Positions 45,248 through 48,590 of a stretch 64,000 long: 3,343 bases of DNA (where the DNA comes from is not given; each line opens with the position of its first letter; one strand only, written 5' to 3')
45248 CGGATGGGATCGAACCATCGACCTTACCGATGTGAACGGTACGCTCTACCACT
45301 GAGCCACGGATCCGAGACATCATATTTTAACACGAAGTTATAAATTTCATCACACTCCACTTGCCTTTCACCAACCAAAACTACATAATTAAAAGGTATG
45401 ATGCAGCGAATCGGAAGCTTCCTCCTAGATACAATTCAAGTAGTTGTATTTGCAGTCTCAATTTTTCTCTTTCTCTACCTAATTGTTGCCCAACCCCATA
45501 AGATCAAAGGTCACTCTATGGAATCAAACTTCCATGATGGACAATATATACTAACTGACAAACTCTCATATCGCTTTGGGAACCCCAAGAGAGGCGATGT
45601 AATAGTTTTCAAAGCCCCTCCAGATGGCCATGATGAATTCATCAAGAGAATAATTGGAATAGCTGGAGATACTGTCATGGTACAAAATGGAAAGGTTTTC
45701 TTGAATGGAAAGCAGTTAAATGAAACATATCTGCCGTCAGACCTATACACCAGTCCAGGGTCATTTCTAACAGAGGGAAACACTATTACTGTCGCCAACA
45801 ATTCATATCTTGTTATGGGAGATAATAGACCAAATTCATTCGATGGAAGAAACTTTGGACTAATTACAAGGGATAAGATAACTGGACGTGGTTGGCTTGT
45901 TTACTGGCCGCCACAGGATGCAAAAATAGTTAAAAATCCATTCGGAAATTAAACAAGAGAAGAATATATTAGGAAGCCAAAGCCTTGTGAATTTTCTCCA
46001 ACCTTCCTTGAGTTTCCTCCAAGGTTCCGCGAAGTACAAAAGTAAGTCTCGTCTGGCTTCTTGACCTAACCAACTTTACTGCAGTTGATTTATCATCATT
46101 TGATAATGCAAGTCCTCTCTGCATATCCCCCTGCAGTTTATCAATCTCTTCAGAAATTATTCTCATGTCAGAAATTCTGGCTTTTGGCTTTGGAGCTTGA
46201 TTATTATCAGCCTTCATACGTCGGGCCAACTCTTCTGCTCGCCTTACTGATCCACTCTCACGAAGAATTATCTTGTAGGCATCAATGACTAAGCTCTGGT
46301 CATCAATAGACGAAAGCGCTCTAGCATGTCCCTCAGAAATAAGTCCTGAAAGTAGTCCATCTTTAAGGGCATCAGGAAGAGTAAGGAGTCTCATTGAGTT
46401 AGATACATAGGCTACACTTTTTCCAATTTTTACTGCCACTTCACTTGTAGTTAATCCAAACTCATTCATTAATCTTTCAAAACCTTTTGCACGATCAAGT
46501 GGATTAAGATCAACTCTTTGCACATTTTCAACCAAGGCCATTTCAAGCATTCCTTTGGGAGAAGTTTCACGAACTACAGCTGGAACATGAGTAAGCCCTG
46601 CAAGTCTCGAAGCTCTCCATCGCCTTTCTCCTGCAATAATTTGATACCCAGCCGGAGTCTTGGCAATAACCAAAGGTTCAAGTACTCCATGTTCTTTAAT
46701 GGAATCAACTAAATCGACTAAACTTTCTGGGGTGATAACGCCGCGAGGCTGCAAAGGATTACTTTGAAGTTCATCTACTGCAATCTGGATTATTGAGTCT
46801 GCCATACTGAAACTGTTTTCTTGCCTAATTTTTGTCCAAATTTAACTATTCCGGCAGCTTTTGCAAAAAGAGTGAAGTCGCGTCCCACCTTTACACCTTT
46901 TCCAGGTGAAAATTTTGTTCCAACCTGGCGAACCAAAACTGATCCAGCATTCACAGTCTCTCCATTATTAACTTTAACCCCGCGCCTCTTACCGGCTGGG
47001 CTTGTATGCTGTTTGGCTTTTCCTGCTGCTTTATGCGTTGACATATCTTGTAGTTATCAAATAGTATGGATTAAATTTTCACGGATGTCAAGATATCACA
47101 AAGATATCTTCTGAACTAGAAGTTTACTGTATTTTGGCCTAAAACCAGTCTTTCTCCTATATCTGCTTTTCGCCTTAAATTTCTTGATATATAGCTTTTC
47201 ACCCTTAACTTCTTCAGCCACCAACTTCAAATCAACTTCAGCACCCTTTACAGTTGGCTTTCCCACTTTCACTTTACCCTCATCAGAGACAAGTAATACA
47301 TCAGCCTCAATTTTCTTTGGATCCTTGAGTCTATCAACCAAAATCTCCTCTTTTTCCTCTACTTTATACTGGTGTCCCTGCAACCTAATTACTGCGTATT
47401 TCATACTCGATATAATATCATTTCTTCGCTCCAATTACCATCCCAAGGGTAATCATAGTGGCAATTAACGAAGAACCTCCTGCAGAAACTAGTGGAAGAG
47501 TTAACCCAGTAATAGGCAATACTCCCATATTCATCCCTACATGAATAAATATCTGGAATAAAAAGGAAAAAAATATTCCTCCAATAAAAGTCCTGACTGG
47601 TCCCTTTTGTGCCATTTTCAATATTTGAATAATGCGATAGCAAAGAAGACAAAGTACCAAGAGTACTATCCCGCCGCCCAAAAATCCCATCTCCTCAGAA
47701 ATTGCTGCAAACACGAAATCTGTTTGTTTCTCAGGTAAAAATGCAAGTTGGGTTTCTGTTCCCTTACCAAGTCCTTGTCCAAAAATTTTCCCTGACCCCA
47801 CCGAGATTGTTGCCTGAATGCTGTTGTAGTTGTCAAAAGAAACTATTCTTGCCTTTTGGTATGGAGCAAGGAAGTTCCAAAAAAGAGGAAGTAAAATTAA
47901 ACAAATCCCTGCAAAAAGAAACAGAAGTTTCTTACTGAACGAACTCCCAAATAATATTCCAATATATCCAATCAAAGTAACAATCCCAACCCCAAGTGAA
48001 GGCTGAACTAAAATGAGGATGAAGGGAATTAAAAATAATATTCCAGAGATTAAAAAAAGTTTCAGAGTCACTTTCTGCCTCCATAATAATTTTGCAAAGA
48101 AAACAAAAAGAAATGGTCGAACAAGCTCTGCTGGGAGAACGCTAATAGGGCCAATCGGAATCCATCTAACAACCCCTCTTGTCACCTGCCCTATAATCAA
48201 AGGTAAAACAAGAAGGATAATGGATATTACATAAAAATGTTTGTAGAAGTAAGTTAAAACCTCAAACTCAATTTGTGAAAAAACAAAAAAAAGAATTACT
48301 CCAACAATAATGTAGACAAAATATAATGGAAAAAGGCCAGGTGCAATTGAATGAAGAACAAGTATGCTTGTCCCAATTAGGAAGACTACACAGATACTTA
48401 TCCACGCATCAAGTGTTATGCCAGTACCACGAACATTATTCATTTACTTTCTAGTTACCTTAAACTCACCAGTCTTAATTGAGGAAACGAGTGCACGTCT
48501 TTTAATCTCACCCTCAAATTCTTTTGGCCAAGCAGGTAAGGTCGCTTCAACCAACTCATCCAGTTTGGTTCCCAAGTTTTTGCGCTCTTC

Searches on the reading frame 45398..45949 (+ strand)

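Call 84: search_protein_families(library=pfam, proteins=[window:45398-45949:+], max_evalue=0.001)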
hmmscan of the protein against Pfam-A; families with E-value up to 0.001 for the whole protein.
window:45398-45949:+ (184 aa): 1 family
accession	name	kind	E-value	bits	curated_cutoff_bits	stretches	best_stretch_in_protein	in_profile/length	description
PF10502.14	Peptidase_S26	-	6.2e-46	156.9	22.9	1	10-170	2-168/168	Signal peptidase, peptidase S26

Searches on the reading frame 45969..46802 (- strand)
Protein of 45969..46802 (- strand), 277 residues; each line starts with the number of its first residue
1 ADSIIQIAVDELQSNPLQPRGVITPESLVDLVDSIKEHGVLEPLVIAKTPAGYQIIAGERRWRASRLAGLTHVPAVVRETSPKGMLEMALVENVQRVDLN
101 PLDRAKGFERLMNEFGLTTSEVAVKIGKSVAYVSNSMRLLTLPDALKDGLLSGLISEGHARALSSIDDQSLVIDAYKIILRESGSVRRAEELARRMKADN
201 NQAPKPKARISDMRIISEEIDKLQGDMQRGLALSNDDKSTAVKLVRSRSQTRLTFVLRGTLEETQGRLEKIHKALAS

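Call 84: search_protein_families(library=pfam, proteins=[window:45969-46802:-], max_evalue=0.001)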
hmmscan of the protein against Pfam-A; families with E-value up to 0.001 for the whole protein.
window:45969-46802:- (277 aa): 3 families
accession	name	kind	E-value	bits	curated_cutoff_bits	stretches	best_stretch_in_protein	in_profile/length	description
PF02195.25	ParB_N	-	1e-30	106.1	26.3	1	4-95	3-95/95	ParB N-terminal domain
PF17762.8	HTH_ParB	-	8.4e-29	100.2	22.6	1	98-197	2-101/102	ParB HTH domain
PF08535.16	KorB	-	0.00021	21.6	22.3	0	116-157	3-44/89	KorB domain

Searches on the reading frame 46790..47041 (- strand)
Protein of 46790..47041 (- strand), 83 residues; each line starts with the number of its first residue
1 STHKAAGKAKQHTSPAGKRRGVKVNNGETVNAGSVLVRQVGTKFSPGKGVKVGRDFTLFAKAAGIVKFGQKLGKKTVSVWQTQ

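Call 84: search_protein_families(library=pfam, proteins=[window:46790-47041:-], max_evalue=0.001)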
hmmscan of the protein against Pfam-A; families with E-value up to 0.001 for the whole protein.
window:46790-47041:- (83 aa): 1 family
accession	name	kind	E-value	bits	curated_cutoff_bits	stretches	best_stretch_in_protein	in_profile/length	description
PF01016.24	Ribosomal_L27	-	5.5e-25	87.6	20.5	1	2-79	2-79/79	Ribosomal L27 protein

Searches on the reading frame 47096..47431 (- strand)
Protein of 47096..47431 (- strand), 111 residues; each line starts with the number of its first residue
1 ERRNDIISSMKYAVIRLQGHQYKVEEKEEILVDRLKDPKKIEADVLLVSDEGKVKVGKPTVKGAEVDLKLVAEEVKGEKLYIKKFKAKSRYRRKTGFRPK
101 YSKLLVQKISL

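Call 84: search_protein_families(library=pfam, proteins=[window:47096-47431:-], max_evalue=0.001)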
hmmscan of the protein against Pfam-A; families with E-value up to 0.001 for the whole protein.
window:47096-47431:- (111 aa): 1 family
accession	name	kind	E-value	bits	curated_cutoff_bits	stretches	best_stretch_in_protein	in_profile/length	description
PF00829.26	Ribosomal_L21p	-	2.5e-22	79.4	27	1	12-109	2-99/99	Ribosomal prokaryotic L21 protein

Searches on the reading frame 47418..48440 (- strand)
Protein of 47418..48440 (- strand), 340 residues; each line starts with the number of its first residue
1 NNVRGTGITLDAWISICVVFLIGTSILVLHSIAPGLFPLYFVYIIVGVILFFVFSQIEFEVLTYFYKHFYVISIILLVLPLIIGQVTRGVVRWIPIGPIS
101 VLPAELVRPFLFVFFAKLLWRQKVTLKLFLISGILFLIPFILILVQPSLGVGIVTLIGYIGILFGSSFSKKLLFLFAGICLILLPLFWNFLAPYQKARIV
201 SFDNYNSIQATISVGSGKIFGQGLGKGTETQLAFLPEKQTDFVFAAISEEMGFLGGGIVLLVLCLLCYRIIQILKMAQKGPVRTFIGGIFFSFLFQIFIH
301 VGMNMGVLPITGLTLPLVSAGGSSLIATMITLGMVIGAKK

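Call 84: search_protein_families(library=pfam, proteins=[window:47418-48440:-], max_evalue=0.001)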
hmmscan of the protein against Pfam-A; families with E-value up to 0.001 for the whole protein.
window:47418-48440:- (340 aa): 1 family
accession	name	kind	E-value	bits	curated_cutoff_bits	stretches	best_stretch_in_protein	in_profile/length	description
PF01098.24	FTSW_RODA_SPOVE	-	8.7e-63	212.9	26.4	1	37-337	38-349/356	Cell cycle protein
